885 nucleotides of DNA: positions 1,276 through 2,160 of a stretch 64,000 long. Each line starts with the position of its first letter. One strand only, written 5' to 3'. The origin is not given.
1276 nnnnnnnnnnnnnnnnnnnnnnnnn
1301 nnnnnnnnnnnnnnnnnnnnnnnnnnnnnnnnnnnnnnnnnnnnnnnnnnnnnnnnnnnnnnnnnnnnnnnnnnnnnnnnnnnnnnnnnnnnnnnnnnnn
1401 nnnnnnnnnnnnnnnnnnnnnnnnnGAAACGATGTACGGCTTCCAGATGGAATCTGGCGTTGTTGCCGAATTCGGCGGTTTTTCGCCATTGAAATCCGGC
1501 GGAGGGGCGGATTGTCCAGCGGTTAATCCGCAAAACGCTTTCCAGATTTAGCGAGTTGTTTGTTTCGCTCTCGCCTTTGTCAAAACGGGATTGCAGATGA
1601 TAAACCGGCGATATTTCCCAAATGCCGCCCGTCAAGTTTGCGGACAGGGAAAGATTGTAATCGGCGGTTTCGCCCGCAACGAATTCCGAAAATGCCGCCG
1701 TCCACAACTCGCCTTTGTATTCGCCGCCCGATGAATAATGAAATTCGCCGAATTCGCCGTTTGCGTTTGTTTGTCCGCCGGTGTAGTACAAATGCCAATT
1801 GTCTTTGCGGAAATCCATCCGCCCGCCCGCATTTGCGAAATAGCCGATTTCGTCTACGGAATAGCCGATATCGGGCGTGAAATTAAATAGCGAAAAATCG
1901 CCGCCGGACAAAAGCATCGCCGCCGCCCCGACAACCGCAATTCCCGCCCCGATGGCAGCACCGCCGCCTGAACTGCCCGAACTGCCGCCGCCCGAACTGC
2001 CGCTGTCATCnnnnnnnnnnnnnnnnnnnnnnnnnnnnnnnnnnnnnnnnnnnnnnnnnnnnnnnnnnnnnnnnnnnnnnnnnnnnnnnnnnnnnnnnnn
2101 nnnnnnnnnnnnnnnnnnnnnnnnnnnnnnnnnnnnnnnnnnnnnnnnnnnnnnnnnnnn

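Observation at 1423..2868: Two paralogous secreted proteins share a ~160-aa Phe-terminated C-terminal anchor-like domain but have unrelated passenger regions; paralog A carries in-frame coding microsatellites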

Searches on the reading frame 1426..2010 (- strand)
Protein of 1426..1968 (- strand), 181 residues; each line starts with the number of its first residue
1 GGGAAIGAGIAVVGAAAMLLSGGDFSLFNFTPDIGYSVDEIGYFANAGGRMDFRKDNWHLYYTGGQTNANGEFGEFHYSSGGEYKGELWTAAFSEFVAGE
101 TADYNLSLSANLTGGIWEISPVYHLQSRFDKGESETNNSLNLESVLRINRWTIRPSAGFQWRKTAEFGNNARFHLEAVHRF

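Call 9: find_homologous_proteins(query=window:1426-1968:-, max_evalue=0.001)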
Query seq(181 aa) (181 aa): 23 proteins with E <= 0.001 among 418 candidates.
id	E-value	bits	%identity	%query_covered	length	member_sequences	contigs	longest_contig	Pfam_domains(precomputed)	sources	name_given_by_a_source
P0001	7.4e-76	272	70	91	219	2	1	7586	-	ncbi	ncbi:MAG: hypothetical protein ACR2QC_03530, partial [Gammaproteobacteria bacterium]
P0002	4.9e-74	266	69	91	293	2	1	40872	-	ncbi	-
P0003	6.6e-72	259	67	91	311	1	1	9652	-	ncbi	ncbi:MAG: hypothetical protein ACR2QC_04805 [Gammaproteobacteria bacterium]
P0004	1.4e-71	258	67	91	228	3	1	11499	-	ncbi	ncbi:MAG: hypothetical protein ACR2QC_02515, partial [Gammaproteobacteria bacterium]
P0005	5.9e-71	256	67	91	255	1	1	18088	-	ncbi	ncbi:MAG: hypothetical protein ACR2QC_09945, partial [Gammaproteobacteria bacterium]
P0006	1.2e-70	255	63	97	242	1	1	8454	-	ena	-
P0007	2.1e-69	251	65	91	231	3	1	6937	-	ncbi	ncbi:MAG: hypothetical protein ACR2QC_11245, partial [Gammaproteobacteria bacterium]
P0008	6.8e-69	250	67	91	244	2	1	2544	-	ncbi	ncbi:MAG: hypothetical protein ACR2QC_03845, partial [Gammaproteobacteria bacterium]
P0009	1.1e-68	249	64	91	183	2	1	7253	-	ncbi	ncbi:MAG: hypothetical protein ACR2QC_01265, partial [Gammaproteobacteria bacterium]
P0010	1.3e-68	249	66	91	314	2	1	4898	-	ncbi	ncbi:MAG: hypothetical protein ACR2QC_02280 [Gammaproteobacteria bacterium]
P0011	3.5e-68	247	65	91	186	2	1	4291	-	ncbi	ncbi:MAG: hypothetical protein ACR2QC_03205, partial [Gammaproteobacteria bacterium]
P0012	3.0e-61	225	58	97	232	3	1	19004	-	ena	-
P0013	2.0e-57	212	62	86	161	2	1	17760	-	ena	-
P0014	1.9e-56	209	59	93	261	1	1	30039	-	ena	-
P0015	1.5e-54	203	60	85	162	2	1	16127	-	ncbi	ncbi:MAG: hypothetical protein ACR2P5_03780 [Gammaproteobacteria bacterium]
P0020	1.0e-41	161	48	99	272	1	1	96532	-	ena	-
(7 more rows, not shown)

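Call 16: search_solved_structures(query=A1, max_evalue=10, show_alignments=2)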
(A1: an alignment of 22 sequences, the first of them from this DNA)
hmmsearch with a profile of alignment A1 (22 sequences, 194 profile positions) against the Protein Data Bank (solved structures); distinct sequences matched with E-value up to 10: 2.
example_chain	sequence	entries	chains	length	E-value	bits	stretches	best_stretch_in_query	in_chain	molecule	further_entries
3k9t_A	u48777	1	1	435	0.12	15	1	30-102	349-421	putative peptidase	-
2ya1_A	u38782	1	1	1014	0.14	14.7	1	75-128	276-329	PUTATIVE ALKALINE AMYLOPULLULANASE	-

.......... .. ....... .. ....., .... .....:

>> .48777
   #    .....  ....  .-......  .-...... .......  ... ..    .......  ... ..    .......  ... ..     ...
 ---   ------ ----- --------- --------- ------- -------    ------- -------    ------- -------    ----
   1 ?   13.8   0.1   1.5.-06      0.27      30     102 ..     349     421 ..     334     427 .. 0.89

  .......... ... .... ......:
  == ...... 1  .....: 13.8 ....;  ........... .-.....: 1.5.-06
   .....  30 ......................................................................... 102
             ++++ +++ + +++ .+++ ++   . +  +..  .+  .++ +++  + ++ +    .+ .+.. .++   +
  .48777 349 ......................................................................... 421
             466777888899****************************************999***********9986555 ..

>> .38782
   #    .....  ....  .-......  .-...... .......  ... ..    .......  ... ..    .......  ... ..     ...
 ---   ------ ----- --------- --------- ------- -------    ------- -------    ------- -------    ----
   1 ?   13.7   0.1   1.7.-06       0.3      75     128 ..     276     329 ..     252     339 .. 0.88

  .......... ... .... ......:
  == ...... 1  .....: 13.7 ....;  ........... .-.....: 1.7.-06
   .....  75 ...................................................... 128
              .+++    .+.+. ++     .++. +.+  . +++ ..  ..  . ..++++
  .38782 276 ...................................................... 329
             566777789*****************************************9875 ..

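Call 19: predict_structure(alignment_id=A1)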
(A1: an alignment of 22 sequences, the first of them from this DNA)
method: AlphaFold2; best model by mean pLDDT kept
length: 195 residues; sequences in the alignment: 22
mean_pLDDT: 77.3   pTM: 0.62
mean pLDDT of the five models: 77.3, 76.8, 76.1, 73.6, 72.1
residues with pLDDT >= 90: 50; 70-90: 103; 50-70: 18; < 50: 24
segments of 3 or more residues with pLDDT < 50: 1-23
pLDDT, mean of each block of 10 residues (from residue 1): 31 36 50 61 82 77 86 88 76 90 91 83 87 89 78 90 92 87 88 91
secondary structure, 60 per line:
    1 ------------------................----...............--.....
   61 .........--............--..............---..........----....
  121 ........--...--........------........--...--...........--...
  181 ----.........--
elements in order: H19-34 E42-53 E56-69 E72-83 E86-99 E103-112 E117-128 E131-133 E136-143 E150-157 E160-162 E165-175 E185-193
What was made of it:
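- The same topology plus a helix appears in a first run (call 19).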

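Call 22: fold_search(model_id=the predicted structure, library=pdb)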
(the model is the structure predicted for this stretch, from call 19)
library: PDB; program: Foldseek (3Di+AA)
matches with E <= 10: 793; with E <= 0.001: 0
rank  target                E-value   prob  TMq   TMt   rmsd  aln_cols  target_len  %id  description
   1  1nqe                  1.7e-03  1.00  0.44  0.19   6.4       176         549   16  OUTER MEMBRANE COBALAMIN TRANSPORTER (BTUB) FROM E. COLI (released 2003-04-29)
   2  8wv0_B                2.2e-03  1.00  0.47  0.30   8.2       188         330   10  Outer membrane porin of Burkholderia pseudomallei (BpsOmp38) (released 2024-10-30)
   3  3rgn                  2.3e-03  1.00  0.41  0.19   6.5       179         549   18  Crystal structure of spin-labeled BtuB W371R1 (released 2011-10-26)
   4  6ehf                  2.6e-03  1.00  0.39  0.26  14.4       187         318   10  OmpT (in-vitro folded), an outer membrane protein Vibrio cholerae (trimer form) (released 2018-04-25)
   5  8wv0_A                2.9e-03  1.00  0.47  0.31   7.3       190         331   12  Outer membrane porin of Burkholderia pseudomallei (BpsOmp38) (released 2024-10-30)
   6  3m8b                  3.2e-03  1.00  0.48  0.20   5.8       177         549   14  Crystal structure of spin-labeled BtuB V10R1 in the apo state (released 2010-09-15)
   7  1e54_A                3.6e-03  1.00  0.44  0.29   8.5       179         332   17  Anion-selective porin from Comamonas acidovorans (released 2001-07-12)
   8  3rgm                  7.8e-03  1.00  0.44  0.19   6.6       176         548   16  Crystal structure of spin-labeled BtuB T156R1 (released 2011-10-26)
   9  3sy9_C                1.1e-02  1.00  0.42  0.25   8.1       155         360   15  Crystal structure of Pseudomonas aeruginosa OccD2 (OpdC) (released 2012-02-08)
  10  4frt_B                1.2e-02  1.00  0.41  0.24   9.8       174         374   13  Crystal Structure of Pseudomonas aeruginosa OccK7 (OpdD) (released 2013-07-24)
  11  7tt5_P                1.3e-02  0.94  0.32  0.38   9.7       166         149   11  BamABCDE bound to substrate EspP in the open-sheet EspP state (released 2022-03-30)
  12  5mdq_A                1.6e-02  1.00  0.40  0.26   8.5       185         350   12  Crystal structure of outer membrane expressed Chitoporin VhChip from Vibrio harveyi (released 2017-12-20)
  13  4frx_A                1.7e-02  1.00  0.41  0.23  10.2       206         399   10  Crystal Structure of Pseudomonas aeruginosa OccK8 (OprE) (released 2013-07-24)
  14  7eqm_A                1.8e-02  1.00  0.40  0.27   7.9       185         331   12  Apo Truncated VhChiP (Delta 1-19) (released 2022-08-10)
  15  5mdo_A                1.8e-02  0.99  0.40  0.26   8.1       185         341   13  Crystal structure of in vitro folded Chitoporin VhChip from Vibrio harveyi (crystal form I) (released 2017-12-20)
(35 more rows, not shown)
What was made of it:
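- On Omptin / OpcA ten-strand barrels: OpcA TMq 0.26-0.29, designed TMB10 TMq 0.28 (call 22).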

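Call 23: find_related_loci(query=A1, collection=genome_contigs, flank=6000)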
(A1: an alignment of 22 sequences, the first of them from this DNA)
Query A1 (195 aa) in genome_contigs; peptide patterns used: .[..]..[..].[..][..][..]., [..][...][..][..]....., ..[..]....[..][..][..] (x = any residue, [..] = any of these).
166 stretches matched a pattern; 56 encode a relative of the query (tblastn E <= 1e-3); 55 distinct loci.
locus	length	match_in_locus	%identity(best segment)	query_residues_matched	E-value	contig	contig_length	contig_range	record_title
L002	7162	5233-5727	70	31-195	6e-78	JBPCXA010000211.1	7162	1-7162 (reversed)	MAG: Gammaproteobacteria bacterium isolate MAG_seacave_91 S1Ck127_1546294, whole genome shotgun sequence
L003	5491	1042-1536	70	31-195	7e-78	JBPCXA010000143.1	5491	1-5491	MAG: Gammaproteobacteria bacterium isolate MAG_seacave_91 S1Ck127_556870, whole genome shotgun sequence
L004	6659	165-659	70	31-195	2e-76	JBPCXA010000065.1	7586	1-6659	MAG: Gammaproteobacteria bacterium isolate MAG_seacave_91 S1Ck127_5775515, whole genome shotgun sequence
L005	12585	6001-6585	65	1-195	2e-75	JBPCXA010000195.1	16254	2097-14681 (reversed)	MAG: Gammaproteobacteria bacterium isolate MAG_seacave_91 S1Ck127_14473998, whole genome shotgun sequence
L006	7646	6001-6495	68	31-195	9e-75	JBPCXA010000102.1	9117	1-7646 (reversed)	MAG: Gammaproteobacteria bacterium isolate MAG_seacave_91 S1Ck127_5919321, whole genome shotgun sequence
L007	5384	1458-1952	68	31-195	4e-74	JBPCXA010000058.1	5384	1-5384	MAG: Gammaproteobacteria bacterium isolate MAG_seacave_91 S1Ck127_6487716, whole genome shotgun sequence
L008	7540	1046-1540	68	31-195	3e-74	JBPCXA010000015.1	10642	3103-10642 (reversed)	MAG: Gammaproteobacteria bacterium isolate MAG_seacave_91 S1Ck127_13776345, whole genome shotgun sequence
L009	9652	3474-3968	67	31-195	7e-74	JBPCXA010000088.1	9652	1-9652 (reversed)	MAG: Gammaproteobacteria bacterium isolate MAG_seacave_91 S1Ck127_2914327, whole genome shotgun sequence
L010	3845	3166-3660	68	31-195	2e-73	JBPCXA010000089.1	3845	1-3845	MAG: Gammaproteobacteria bacterium isolate MAG_seacave_91 S1Ck127_1956051, whole genome shotgun sequence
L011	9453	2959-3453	67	31-195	9e-73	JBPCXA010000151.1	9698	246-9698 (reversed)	MAG: Gammaproteobacteria bacterium isolate MAG_seacave_91 S1Ck127_10740825, whole genome shotgun sequence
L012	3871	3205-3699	67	31-195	4e-73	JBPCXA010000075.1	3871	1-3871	MAG: Gammaproteobacteria bacterium isolate MAG_seacave_91 S1Ck127_12005737, whole genome shotgun sequence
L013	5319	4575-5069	67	31-195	9e-73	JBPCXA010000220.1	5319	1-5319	MAG: Gammaproteobacteria bacterium isolate MAG_seacave_91 S1Ck127_8018955, whole genome shotgun sequence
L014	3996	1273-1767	67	31-195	7e-73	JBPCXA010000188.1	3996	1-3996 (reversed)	MAG: Gammaproteobacteria bacterium isolate MAG_seacave_91 S1Ck127_12196495, whole genome shotgun sequence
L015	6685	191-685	67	31-195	2e-72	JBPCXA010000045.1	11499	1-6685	MAG: Gammaproteobacteria bacterium isolate MAG_seacave_91 S1Ck127_2649748, whole genome shotgun sequence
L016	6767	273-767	67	31-195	2e-72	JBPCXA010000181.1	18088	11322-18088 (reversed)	MAG: Gammaproteobacteria bacterium isolate MAG_seacave_91 S1Ck127_5967960, whole genome shotgun sequence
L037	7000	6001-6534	60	18-195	5e-68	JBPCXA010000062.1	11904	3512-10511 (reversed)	MAG: Gammaproteobacteria bacterium isolate MAG_seacave_91 S1Ck127_10561026, whole genome shotgun sequence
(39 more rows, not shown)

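Call 25: search_protein_representatives(alignment_id=A1)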
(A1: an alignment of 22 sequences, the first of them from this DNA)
Query: 22 sequences, 194 profile positions. Proteins with E-value up to 0.001 (for the whole library): 256; up to 1e-10: 215; up to 1e-30: 81. The best 150 are listed.
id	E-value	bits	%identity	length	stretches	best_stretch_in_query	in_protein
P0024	7.3e-100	348.5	-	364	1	3-194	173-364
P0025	1.3e-98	344.4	-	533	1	3-194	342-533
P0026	1.6e-98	344.1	-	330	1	5-194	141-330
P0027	1.4e-96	337.8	-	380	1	7-194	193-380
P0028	1.2e-91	321.7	-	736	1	6-194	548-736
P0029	1.5e-90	318.1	-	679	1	8-194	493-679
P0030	3.4e-89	313.7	-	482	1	5-194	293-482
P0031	3.9e-88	310.3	-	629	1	6-194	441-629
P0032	4.1e-88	310.2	-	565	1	5-194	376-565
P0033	3.4e-87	307.2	-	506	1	2-194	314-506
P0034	4.6e-87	306.7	-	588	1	6-194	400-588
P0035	1.1e-86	305.5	-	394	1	11-194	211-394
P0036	3.8e-86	303.8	-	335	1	8-194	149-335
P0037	6.2e-86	303.1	-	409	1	9-194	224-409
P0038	1.5e-85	301.8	-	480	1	3-194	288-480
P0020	4.3e-70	251.4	-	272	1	7-187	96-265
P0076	1.3e-68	246.5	-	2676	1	6-194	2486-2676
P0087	1.7e-56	207.0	-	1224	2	23-190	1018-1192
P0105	2.6e-27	111.8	-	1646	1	17-194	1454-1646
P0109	1.5e-26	109.3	-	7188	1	17-194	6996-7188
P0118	1.7e-24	102.6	-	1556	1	10-190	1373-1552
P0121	5.6e-24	100.9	-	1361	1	13-194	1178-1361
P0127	1.1e-22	96.8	-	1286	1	11-188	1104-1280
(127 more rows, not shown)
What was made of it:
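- A profile of it finds 256 clusters (215 at E<=1e-10) among 1.84 billion representatives, nearly always ending at the last residue of proteins of 160-7188 aa (call 25).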

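Call 26: search_protein_families(library=pfam, proteins=[P0076, P0105, P0118, P0121, P0127, P0087], max_evalue=0.01)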
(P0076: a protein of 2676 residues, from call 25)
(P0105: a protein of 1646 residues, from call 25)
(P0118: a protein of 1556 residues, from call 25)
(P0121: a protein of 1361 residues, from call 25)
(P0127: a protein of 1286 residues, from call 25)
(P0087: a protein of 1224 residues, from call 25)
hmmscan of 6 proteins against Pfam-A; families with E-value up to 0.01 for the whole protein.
P0076 (2676 aa): 0 families

P0105 (1646 aa): 0 families

P0118 (1556 aa): 2 families
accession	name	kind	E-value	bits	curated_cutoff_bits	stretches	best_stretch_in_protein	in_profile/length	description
PF07699.19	Ephrin_rec_like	-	0.0013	18.9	23.1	1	183-209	10-36/48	Tyrosine-protein kinase ephrin type A/B receptor-like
PF12662.13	cEGF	-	0.008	16.5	26.6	1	1111-1125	3-18/24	Complement Clr-like EGF-like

P0121 (1361 aa): 0 families

P0127 (1286 aa): 0 families

P0087 (1224 aa): 0 families
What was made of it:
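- Closest known: Classical. Different: Passengers are often Cys-rich modules rather than beta-helices, and none has a Pfam match at its gathering threshold (call 26).
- Tried and rejected: Pfam on six large family members gave nothing above threshold (call 26).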
